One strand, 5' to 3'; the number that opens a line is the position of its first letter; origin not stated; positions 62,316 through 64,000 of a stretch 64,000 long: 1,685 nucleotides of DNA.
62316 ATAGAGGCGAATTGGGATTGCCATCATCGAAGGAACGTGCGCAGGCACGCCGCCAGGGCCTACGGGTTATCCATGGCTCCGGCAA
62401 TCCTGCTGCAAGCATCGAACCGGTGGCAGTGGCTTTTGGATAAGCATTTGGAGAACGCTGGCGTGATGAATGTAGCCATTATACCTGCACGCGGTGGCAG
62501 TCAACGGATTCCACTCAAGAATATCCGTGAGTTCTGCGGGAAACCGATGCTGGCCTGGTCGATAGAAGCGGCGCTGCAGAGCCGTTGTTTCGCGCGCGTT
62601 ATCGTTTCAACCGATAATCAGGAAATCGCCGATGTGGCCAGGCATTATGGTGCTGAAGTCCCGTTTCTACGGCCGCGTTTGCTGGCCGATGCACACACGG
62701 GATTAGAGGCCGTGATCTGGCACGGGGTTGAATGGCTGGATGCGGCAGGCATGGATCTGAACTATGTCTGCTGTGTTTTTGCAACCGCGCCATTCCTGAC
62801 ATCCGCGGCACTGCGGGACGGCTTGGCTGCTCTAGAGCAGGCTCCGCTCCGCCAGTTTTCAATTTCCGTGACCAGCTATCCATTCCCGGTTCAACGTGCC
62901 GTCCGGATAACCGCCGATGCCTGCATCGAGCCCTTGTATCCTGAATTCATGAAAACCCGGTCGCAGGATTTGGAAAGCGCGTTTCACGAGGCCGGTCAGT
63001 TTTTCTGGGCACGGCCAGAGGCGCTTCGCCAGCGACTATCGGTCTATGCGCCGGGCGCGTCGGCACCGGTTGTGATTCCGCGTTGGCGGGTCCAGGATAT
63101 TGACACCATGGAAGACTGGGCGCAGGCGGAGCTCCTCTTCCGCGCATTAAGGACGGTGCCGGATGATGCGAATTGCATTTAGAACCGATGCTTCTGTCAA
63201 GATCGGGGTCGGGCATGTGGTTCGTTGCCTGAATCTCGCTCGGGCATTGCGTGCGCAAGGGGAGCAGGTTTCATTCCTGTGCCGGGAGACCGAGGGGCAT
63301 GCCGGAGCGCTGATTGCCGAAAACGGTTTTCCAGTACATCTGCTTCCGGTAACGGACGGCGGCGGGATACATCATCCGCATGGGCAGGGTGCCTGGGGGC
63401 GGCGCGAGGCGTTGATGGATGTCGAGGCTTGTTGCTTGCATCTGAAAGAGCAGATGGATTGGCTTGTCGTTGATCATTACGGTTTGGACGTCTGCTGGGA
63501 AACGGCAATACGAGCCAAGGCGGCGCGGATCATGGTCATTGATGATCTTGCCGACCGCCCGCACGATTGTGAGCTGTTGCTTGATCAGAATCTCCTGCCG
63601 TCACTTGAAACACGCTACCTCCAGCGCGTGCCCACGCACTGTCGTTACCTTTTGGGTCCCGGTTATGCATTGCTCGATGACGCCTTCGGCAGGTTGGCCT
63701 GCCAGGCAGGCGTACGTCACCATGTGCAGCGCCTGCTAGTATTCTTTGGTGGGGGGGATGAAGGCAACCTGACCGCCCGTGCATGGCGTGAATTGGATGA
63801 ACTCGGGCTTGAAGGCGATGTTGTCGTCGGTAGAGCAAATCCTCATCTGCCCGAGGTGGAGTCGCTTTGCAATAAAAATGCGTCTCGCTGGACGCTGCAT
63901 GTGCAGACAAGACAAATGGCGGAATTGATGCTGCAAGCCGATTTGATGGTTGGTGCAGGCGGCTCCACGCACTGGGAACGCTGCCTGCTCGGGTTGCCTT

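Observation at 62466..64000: Pseudaminic-acid pathway genes (pseF-like, pseG-like) directly downstream of rpoN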

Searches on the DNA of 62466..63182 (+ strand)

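Call 77: search_rna_families(source=L001, start=7000, end=15000, threshold=evalue, max_evalue=0.1)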
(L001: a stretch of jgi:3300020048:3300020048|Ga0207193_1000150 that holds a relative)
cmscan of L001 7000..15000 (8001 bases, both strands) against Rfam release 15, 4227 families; matches with E-value up to 0.1: 3.
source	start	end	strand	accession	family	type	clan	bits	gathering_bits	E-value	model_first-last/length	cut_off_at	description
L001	11832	11912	+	RF03975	mir-5881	Gene; miRNA;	-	33.7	87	3e-05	1-67/67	no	mir-5881 microRNA precursor family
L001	11838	11909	+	RF01059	mir-598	Gene; miRNA;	-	31.9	69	0.0012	1-80/80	no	mir-598 microRNA precursor family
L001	11832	11912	-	RF03975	mir-5881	Gene; miRNA;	-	29.9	87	0.00051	1-67/67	no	mir-5881 microRNA precursor family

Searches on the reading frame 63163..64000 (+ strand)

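Call 5: search_protein_families(library=ncbifam, proteins=[window:63163-64000:+], max_evalue=0.01)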
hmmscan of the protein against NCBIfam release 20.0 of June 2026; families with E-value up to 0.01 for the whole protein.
window:63163-64000:+ (279 aa): 1 family
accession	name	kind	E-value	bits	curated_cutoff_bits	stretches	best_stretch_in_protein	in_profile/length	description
TIGR03590.1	PseG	equivalog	2.1e-80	270.4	153.55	1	2-279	1-263/280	UDP-2,4-diacetamido-2,4,6-trideoxy-beta-L-altropyranose hydrolase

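Call 6: search_protein_families(library=pfam, proteins=[window:63163-64000:+], max_evalue=0.01)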
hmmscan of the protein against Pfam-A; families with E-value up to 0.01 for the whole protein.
window:63163-64000:+ (279 aa): 1 family
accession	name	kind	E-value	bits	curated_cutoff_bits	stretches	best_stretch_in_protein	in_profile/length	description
PF13579.12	Glyco_trans_4_4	-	0.00013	22.8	29.7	1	17-154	2-126/158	Glycosyl transferase 4-like domain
